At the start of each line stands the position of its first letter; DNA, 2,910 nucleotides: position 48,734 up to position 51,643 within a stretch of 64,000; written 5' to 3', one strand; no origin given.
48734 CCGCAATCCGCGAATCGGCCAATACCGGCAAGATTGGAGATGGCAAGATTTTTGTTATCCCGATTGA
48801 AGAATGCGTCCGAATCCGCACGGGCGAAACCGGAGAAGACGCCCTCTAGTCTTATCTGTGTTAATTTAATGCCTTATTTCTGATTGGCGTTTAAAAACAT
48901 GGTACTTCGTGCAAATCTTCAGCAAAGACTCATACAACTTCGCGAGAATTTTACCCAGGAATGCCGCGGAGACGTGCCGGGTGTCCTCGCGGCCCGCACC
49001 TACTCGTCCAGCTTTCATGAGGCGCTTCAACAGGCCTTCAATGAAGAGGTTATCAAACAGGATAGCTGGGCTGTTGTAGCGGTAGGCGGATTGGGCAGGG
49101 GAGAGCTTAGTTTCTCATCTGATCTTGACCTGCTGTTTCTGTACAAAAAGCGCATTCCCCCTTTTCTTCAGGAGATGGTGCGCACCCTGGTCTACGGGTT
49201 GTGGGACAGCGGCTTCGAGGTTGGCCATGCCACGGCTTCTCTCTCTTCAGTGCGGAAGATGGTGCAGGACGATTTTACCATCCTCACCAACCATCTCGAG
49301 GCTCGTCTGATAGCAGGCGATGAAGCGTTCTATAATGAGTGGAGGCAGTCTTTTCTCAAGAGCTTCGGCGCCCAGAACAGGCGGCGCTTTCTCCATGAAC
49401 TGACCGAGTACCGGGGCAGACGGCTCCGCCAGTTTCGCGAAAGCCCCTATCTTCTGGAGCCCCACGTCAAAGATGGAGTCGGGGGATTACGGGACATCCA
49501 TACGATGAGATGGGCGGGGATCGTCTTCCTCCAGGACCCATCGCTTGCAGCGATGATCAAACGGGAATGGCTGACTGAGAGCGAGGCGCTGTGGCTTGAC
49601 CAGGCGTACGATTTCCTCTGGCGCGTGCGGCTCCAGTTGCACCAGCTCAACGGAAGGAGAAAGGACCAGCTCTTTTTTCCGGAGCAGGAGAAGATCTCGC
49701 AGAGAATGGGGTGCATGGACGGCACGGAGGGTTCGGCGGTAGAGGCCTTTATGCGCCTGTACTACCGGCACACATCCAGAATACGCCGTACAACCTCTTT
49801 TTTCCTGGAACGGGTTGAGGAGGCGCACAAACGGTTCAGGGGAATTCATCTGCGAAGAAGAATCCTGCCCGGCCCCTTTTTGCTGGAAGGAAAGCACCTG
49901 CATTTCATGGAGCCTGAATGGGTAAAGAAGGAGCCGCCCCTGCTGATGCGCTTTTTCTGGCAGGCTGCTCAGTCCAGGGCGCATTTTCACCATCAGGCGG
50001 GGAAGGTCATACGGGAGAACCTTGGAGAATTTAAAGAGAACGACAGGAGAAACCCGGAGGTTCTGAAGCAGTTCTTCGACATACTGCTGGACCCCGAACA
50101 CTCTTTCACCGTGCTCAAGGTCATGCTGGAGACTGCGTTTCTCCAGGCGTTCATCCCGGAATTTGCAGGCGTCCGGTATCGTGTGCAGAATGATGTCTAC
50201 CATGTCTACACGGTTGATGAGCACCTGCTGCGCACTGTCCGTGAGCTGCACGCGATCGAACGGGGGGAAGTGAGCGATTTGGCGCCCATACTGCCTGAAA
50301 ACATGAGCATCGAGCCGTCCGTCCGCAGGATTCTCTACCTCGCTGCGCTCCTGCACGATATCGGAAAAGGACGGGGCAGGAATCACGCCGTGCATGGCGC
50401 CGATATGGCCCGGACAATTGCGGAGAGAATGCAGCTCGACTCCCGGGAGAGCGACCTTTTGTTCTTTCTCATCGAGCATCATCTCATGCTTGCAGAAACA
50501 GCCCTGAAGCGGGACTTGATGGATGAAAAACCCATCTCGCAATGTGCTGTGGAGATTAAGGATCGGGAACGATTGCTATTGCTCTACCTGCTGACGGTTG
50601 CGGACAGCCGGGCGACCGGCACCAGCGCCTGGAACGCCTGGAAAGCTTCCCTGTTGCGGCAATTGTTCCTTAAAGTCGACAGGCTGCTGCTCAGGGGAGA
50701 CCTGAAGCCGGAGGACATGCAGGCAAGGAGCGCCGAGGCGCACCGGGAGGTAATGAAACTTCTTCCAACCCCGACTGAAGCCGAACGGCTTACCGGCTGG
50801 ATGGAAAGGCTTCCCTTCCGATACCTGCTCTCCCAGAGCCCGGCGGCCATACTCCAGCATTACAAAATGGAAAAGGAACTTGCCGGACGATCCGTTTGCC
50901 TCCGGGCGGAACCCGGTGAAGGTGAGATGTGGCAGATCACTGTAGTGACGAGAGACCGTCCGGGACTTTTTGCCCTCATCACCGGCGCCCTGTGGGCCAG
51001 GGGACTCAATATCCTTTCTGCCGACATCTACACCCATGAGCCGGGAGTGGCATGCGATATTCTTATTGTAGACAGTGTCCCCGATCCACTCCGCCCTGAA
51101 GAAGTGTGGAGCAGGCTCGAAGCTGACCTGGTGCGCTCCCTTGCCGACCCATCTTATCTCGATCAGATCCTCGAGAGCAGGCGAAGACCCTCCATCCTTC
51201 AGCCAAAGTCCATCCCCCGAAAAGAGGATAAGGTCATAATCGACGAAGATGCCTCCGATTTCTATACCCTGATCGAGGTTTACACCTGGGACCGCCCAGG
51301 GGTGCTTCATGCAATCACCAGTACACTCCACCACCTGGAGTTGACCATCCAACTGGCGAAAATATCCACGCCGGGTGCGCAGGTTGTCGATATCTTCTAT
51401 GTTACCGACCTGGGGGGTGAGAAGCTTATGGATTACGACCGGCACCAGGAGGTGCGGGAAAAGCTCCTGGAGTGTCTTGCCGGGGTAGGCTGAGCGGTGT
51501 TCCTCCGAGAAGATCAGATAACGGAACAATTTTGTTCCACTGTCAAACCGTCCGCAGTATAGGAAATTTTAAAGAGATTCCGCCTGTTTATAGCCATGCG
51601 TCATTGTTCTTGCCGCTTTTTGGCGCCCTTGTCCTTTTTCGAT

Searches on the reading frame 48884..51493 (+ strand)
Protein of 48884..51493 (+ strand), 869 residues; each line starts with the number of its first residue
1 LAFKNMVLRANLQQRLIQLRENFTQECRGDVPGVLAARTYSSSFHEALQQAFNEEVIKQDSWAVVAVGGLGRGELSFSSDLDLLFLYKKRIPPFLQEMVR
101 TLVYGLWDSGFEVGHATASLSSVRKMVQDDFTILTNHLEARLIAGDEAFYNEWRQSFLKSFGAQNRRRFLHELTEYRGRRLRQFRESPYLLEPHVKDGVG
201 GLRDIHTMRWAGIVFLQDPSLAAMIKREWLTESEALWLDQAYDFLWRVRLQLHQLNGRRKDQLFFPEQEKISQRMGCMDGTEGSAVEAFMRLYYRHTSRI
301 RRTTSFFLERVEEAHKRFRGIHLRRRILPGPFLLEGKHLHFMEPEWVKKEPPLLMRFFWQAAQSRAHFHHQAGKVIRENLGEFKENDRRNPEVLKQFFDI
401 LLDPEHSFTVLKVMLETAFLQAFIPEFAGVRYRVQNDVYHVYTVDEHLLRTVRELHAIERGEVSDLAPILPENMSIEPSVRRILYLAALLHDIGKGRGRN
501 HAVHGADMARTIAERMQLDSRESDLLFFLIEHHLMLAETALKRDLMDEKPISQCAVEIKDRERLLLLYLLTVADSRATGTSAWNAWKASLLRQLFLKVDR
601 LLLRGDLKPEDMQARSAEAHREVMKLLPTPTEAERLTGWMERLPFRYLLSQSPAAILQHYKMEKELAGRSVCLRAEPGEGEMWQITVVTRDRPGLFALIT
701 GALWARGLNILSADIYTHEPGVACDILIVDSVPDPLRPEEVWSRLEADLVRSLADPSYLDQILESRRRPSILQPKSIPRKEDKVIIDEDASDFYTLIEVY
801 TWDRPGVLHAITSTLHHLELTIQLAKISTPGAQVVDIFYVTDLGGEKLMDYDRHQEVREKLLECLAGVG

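Call 24: search_protein_families(library=pfam, proteins=[window:48884-51493:+], max_evalue=0.0001)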
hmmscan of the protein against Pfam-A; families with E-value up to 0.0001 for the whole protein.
window:48884-51493:+ (869 aa): 6 families
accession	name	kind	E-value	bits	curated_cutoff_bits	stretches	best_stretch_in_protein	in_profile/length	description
PF08335.16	GlnD_UR_UTase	-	1.4e-34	119.6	21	1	169-305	2-138/141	GlnD PII-uridylyltransferase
PF01842.31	ACT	-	7e-13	48.5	27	1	685-739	3-55/66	ACT domain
PF01966.28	HD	-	4.1e-09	37.2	22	1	471-575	20-112/116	HD domain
PF03710.21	GlnE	-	1.3e-05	25.2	24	1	54-89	122-157/252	Glutamate-ammonia ligase adenylyltransferase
PF13291.12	ACT_4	-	3.7e-05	24.8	27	0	791-830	3-42/80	ACT domain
PF24931.1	ACT_ACR9_3rd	-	7.2e-05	23.2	27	0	784-861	2-80/98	ACR9-like, ACT-like domain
